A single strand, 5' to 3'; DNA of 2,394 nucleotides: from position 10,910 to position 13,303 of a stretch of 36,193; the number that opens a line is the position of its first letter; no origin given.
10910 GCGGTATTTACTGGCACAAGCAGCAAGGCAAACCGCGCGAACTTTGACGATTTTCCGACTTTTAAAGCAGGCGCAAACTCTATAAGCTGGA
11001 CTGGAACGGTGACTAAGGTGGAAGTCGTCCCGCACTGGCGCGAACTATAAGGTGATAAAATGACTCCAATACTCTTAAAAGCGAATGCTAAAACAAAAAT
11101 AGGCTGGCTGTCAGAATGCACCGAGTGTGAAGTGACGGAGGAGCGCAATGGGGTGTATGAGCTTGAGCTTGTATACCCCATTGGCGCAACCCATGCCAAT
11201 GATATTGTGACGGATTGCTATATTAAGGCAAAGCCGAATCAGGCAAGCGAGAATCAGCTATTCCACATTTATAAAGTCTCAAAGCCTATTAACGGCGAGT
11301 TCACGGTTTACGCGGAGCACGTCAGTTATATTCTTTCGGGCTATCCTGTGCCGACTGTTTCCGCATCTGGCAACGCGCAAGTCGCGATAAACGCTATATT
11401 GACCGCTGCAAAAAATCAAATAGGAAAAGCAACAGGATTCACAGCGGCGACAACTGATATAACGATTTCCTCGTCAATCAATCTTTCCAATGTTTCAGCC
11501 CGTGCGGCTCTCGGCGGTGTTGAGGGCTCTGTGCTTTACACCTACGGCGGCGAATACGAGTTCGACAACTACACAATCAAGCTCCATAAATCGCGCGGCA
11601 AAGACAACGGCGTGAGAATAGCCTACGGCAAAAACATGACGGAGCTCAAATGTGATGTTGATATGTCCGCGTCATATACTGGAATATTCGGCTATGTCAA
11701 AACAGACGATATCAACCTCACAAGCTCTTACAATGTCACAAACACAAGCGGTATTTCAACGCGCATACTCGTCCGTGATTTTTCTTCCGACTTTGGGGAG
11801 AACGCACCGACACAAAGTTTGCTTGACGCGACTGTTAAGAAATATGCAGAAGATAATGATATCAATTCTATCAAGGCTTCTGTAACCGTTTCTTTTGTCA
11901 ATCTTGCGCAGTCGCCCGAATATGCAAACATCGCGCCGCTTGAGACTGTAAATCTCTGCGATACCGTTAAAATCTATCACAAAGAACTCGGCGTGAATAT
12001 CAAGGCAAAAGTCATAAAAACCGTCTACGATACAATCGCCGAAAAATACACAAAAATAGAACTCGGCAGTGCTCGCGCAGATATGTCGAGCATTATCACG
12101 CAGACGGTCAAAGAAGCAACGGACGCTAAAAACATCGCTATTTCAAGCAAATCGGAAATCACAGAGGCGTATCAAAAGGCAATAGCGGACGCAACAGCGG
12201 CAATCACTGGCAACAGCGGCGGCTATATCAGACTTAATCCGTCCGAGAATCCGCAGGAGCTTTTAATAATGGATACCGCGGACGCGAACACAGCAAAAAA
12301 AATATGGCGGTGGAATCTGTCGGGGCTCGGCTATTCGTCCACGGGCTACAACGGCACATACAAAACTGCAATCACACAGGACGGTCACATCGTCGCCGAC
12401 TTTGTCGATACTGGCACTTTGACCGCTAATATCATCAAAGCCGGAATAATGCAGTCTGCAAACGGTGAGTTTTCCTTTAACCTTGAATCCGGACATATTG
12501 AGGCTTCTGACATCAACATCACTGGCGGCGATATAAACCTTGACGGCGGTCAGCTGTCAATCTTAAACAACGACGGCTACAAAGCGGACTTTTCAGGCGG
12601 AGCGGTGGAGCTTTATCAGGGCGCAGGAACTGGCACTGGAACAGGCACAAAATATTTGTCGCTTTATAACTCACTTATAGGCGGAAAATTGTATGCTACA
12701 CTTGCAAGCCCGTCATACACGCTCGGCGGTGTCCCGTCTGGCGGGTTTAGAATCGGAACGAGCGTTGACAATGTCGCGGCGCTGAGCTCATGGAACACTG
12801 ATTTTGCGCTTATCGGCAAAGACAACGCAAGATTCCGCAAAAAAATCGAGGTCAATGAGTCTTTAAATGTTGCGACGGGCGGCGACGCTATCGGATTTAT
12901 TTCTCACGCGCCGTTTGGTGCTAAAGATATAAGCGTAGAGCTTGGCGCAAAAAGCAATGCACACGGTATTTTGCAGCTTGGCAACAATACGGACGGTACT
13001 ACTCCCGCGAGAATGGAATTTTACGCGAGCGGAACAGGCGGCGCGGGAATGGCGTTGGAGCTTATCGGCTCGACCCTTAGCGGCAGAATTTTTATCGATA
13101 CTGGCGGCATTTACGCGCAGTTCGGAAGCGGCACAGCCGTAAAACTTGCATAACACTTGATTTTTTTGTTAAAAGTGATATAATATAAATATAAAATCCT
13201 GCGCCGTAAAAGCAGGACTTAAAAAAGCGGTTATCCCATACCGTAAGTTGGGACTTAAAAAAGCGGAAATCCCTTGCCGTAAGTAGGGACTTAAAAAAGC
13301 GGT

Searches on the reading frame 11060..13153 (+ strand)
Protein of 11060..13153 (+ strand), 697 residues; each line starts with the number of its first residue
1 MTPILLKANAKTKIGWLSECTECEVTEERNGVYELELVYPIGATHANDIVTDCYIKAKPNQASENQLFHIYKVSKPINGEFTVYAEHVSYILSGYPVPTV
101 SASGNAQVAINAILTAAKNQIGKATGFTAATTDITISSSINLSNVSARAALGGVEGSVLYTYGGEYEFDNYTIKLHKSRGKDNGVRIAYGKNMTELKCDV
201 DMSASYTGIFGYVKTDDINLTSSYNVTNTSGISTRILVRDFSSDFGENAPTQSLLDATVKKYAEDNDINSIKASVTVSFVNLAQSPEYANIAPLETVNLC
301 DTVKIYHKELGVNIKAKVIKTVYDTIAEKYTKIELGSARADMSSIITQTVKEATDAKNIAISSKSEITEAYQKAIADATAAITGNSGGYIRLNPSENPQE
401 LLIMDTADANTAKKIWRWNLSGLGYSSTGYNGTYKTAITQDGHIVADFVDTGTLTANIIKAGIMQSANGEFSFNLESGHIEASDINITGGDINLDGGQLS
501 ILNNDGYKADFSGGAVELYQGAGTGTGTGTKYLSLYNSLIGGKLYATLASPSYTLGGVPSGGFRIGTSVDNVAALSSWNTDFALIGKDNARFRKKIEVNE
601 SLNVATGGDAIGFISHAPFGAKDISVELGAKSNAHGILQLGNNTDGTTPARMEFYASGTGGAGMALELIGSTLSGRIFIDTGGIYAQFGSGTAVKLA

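Call 52: search_protein_families(library=pfam, proteins=[window:11060-13153:+], max_evalue=0.0001)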
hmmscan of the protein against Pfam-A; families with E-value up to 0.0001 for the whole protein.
window:11060-13153:+ (697 aa): 1 family
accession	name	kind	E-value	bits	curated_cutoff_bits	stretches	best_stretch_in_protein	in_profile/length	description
PF06605.17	Prophage_tail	-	1.3e-23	84.4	31.3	1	106-348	20-249/250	Prophage endopeptidase tail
